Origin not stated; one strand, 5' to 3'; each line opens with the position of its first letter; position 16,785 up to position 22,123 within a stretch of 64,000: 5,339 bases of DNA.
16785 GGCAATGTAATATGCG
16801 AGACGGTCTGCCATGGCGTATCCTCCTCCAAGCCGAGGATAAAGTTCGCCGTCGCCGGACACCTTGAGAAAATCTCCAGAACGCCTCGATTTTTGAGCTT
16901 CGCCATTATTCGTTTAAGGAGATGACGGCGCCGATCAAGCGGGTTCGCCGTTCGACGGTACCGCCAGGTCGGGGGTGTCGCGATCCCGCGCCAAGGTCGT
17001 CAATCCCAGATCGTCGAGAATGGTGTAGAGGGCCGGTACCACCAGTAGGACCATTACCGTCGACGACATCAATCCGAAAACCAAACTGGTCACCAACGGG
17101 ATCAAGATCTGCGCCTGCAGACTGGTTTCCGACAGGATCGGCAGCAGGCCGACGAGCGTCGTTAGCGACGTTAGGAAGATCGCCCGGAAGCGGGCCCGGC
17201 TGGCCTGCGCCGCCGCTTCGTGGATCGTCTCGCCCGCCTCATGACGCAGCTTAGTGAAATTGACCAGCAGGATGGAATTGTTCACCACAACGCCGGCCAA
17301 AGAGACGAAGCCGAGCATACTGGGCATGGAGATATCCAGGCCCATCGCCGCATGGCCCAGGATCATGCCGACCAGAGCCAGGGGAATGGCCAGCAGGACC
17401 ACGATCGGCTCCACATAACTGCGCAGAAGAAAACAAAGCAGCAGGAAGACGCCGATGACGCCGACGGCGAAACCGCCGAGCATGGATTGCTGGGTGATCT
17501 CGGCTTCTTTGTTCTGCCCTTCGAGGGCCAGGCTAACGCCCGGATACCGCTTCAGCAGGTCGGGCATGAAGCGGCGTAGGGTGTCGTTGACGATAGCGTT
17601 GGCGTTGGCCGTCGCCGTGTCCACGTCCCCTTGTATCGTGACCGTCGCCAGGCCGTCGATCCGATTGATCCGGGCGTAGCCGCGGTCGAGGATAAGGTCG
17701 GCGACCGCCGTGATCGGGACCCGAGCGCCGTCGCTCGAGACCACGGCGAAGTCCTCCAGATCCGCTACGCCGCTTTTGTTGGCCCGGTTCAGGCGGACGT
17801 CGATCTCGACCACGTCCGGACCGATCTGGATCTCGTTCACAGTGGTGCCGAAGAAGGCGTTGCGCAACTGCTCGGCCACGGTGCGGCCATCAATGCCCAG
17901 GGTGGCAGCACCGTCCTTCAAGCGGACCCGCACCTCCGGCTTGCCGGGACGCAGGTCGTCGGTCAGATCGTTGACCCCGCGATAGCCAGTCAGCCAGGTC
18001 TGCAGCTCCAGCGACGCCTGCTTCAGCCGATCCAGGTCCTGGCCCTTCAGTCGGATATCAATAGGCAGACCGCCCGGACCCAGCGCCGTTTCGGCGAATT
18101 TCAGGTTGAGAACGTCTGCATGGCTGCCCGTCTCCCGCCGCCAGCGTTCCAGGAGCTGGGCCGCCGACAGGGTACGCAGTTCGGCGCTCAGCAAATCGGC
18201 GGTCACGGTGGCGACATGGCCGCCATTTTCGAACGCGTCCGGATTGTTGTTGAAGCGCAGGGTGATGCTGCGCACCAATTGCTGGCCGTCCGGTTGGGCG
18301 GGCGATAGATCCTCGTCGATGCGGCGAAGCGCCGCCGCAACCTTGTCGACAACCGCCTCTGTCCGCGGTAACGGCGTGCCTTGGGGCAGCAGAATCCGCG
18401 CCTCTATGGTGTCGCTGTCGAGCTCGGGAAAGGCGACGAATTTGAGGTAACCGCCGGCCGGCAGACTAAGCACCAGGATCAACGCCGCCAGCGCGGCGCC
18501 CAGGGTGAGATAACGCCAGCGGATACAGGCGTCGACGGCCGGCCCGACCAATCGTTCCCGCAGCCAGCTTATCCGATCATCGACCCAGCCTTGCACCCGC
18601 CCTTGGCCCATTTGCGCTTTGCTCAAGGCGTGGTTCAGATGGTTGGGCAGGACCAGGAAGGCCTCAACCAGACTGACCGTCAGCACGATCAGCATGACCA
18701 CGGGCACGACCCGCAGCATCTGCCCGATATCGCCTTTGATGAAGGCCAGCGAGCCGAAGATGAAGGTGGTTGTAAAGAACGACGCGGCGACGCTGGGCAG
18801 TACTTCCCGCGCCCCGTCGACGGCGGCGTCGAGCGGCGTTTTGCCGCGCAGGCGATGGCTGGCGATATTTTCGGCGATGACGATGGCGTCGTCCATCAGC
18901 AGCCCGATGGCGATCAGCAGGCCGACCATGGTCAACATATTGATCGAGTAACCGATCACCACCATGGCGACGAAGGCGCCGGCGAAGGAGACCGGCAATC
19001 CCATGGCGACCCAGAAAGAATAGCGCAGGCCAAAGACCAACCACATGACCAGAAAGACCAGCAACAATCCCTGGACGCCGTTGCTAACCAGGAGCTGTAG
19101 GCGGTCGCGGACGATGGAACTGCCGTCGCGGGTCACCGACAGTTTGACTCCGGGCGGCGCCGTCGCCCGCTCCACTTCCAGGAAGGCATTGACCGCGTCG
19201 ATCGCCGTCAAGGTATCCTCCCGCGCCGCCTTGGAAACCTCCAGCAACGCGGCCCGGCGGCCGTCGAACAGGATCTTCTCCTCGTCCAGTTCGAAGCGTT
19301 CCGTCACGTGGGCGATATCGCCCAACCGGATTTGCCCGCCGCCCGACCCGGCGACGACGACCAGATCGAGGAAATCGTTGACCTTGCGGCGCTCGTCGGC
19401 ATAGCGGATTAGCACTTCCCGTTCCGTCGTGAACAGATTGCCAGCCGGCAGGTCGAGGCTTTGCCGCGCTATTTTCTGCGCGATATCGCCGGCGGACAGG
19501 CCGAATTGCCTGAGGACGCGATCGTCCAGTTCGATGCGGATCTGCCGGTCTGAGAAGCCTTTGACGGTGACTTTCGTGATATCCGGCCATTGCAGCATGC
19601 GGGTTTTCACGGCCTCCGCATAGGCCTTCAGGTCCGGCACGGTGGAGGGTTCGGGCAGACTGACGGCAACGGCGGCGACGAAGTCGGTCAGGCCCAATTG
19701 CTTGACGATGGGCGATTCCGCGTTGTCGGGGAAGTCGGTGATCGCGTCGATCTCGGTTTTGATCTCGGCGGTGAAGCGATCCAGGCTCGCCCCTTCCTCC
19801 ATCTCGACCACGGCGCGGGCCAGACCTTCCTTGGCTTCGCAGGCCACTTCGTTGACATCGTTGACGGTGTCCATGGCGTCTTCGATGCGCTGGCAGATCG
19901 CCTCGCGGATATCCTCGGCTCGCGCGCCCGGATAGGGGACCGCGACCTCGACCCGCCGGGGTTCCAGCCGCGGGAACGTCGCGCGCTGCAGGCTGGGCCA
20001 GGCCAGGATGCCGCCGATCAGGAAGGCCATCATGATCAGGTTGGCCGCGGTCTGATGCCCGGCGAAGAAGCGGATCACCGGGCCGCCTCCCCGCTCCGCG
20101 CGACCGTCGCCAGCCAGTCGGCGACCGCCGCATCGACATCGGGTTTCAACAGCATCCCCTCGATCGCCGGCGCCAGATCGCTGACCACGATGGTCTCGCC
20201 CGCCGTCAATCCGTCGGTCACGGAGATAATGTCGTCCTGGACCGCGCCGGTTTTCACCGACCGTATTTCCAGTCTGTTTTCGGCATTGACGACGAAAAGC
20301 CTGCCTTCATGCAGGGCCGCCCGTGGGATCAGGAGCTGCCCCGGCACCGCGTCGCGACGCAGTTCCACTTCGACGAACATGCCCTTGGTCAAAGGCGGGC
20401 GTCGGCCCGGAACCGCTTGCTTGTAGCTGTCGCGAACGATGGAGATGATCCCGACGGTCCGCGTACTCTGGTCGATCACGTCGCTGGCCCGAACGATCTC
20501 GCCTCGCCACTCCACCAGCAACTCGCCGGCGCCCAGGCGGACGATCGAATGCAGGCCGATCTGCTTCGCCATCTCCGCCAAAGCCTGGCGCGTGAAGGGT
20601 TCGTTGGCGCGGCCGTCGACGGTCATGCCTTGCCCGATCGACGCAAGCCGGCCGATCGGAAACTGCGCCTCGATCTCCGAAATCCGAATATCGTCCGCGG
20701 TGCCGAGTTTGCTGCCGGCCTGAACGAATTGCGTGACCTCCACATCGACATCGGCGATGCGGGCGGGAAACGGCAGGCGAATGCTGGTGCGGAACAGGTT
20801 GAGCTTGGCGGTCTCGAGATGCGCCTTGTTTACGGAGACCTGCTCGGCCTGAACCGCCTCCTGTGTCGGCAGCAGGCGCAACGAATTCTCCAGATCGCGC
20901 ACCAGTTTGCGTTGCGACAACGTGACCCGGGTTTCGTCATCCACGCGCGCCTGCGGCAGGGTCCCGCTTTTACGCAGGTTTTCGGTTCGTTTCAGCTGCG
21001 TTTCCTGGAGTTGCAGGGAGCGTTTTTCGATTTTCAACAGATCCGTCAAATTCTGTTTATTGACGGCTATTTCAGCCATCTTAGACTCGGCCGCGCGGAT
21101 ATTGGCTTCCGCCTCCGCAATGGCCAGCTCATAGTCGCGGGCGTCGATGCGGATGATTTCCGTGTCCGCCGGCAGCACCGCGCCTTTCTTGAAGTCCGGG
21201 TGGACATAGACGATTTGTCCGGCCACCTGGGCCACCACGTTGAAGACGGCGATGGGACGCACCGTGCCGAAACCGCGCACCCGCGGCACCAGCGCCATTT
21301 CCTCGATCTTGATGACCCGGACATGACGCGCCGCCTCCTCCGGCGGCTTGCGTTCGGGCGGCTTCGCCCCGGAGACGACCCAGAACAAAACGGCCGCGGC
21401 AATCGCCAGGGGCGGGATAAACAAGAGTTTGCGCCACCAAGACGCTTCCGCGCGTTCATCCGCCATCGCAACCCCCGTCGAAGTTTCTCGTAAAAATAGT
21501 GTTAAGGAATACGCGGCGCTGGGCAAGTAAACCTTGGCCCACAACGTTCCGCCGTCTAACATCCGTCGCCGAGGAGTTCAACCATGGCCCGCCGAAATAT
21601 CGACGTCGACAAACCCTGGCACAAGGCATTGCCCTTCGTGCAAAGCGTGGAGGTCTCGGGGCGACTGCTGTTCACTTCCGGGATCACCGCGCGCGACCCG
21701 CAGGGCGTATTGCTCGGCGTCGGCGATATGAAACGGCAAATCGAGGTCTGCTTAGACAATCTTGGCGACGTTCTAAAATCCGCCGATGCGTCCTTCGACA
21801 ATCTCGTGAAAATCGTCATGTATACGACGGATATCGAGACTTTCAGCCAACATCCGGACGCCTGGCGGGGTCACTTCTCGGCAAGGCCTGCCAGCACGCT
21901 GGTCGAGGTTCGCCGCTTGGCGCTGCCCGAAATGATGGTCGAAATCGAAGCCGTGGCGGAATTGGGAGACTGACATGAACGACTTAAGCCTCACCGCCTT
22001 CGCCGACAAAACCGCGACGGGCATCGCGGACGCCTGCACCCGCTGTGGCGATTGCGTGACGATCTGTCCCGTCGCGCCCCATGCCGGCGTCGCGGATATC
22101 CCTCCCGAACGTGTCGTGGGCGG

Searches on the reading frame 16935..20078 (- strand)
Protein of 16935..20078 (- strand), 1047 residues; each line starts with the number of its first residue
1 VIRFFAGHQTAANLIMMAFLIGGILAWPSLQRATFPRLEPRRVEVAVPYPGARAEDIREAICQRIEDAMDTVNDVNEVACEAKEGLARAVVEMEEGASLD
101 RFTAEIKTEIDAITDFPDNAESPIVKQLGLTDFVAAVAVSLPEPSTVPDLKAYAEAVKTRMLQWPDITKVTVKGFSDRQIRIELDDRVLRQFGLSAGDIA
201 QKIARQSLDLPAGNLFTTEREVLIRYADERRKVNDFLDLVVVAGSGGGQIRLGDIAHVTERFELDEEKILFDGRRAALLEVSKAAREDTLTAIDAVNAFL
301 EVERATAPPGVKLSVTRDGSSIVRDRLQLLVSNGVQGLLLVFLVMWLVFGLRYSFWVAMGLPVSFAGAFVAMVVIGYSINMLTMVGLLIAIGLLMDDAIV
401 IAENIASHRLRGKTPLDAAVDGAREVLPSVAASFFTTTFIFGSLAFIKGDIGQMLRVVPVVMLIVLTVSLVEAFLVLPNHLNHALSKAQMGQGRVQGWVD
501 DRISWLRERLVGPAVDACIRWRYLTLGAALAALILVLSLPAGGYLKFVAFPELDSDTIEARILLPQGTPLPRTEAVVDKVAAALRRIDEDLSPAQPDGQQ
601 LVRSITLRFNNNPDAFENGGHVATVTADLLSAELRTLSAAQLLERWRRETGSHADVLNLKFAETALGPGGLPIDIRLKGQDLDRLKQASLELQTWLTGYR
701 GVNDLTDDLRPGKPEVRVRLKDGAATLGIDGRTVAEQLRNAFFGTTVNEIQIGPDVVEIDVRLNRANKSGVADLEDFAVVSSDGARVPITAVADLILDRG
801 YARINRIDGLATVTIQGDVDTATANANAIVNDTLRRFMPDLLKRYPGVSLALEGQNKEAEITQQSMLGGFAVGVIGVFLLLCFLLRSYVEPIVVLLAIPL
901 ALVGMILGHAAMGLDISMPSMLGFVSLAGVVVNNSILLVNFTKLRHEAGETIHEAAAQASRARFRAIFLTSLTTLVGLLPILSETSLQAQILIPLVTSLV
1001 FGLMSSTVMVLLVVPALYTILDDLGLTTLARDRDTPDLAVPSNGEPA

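Call 29: search_protein_families(library=pfam, proteins=[window:16935-20078:-], max_evalue=0.00001)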
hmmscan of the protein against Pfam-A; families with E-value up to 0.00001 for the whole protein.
window:16935-20078:- (1047 aa): 1 family
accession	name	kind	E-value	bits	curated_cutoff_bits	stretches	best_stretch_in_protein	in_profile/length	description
PF00873.25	ACR_tran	-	1.7e-155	519.7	28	1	1-1021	1-1020/1021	AcrB/AcrD/AcrF family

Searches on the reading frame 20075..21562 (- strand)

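Call 29: search_protein_families(library=pfam, proteins=[window:20075-21562:-], max_evalue=0.00001)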
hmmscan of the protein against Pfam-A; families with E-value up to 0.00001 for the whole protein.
window:20075-21562:- (495 aa): 1 family
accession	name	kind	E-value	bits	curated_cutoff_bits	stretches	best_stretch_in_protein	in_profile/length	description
PF13437.12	HlyD_3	-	8.7e-08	33.3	22.2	0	262-323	3-64/106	HlyD family secretion protein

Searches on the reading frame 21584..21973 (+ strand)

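Call 29: search_protein_families(library=pfam, proteins=[window:21584-21973:+], max_evalue=0.00001)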
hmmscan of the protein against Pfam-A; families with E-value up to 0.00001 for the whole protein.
window:21584-21973:+ (129 aa): 1 family
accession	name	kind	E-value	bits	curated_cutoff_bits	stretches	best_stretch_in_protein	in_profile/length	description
PF01042.26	Ribonuc_L-PSP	-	2.1e-24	86.3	27.3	1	16-126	9-120/121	Endoribonuclease L-PSP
